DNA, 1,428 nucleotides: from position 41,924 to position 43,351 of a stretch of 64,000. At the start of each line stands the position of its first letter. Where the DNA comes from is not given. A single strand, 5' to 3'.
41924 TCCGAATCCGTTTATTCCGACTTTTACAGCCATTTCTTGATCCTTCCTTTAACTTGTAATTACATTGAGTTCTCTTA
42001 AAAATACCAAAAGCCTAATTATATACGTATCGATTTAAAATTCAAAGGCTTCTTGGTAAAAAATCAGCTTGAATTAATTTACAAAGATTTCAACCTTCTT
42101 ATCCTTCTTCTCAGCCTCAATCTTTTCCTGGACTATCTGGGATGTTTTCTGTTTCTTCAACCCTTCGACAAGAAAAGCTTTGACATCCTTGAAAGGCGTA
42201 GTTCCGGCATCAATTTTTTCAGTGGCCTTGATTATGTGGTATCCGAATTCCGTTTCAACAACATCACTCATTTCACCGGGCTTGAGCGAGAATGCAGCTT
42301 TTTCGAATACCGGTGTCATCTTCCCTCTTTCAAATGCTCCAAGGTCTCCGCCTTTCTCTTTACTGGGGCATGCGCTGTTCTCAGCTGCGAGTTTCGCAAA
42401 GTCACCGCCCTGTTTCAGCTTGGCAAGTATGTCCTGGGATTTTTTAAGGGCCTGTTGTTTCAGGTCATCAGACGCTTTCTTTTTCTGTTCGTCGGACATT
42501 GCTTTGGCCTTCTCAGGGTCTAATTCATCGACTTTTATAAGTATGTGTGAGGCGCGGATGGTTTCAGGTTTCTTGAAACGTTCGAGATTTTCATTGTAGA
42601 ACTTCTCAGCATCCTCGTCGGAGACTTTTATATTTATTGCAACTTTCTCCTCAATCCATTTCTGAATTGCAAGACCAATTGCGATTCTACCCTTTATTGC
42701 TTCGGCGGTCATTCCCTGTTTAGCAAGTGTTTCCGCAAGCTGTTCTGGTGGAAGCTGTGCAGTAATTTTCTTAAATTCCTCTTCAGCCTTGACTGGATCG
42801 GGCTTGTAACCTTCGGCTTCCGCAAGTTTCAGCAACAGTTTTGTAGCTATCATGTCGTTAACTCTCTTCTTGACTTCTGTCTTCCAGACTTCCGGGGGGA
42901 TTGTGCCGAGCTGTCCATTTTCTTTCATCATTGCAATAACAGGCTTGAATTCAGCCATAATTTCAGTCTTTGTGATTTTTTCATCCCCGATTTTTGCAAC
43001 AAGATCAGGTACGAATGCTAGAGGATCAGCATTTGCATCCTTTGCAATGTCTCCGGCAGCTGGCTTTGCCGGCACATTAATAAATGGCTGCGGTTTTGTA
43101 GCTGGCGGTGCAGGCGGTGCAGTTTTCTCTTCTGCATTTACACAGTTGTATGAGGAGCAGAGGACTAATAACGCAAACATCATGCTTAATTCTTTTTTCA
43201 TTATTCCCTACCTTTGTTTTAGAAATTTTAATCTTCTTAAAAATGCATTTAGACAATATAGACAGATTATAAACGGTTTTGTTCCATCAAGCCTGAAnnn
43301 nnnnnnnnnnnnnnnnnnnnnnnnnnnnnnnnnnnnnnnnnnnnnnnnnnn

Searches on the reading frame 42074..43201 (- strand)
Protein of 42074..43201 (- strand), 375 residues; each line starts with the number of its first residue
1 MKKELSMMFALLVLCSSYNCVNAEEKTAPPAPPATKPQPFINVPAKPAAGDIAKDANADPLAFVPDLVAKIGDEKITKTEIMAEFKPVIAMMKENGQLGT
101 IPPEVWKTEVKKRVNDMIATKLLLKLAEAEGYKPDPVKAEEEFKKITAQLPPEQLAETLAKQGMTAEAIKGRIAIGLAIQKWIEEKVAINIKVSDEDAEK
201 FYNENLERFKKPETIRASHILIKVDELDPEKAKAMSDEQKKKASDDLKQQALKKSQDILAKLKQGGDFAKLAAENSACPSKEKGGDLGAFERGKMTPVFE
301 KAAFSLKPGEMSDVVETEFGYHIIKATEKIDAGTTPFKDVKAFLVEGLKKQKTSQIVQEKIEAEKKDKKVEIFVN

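Call 84: search_protein_families(library=pfam, proteins=[window:42074-43201:-], max_evalue=0.0001)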
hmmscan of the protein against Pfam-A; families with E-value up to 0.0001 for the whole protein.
window:42074-43201:- (375 aa): 4 families
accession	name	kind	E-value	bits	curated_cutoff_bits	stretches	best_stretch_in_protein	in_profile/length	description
PF13616.12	Rotamase_3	-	1.7e-29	103.1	22.5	1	209-329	10-115/116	PPIC-type PPIASE domain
PF00639.27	Rotamase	-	9.4e-28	97.5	21.7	1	219-327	1-96/97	PPIC-type PPIASE domain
PF13145.12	Rotamase_2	-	3.8e-16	60.4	27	1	193-341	1-120/121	PPIC-type PPIASE domain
PF13624.11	SurA_N_3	-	8.7e-07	29.3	27.2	1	68-182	41-161/162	SurA-like N-terminal domain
